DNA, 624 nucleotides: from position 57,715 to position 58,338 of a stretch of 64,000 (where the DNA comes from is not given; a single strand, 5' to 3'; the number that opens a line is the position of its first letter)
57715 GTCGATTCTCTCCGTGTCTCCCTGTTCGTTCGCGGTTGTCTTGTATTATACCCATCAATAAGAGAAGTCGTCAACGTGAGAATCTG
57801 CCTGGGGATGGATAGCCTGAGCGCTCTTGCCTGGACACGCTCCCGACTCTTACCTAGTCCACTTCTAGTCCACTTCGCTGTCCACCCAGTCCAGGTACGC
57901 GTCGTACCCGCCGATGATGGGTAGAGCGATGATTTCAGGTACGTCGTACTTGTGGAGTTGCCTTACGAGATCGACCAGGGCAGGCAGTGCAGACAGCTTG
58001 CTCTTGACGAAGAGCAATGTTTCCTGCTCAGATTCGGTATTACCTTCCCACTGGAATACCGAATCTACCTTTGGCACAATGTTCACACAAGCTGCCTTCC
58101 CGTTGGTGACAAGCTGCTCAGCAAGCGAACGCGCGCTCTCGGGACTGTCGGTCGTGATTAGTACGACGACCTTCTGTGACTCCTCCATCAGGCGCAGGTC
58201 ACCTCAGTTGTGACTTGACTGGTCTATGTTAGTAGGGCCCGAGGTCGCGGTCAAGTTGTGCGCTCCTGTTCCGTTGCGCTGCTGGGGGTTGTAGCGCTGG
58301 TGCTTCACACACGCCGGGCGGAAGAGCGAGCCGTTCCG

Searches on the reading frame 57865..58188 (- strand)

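Call 38: search_protein_families(library=pfam, proteins=[window:57865-58188:-], max_evalue=0.001)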
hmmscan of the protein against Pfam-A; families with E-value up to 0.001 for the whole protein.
window:57865-58188:- (107 aa): 1 family
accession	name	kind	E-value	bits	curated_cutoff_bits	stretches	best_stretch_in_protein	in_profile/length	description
PF03091.20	CutA1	-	6.1e-33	113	22.4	1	7-104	1-98/99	CutA1 divalent ion tolerance protein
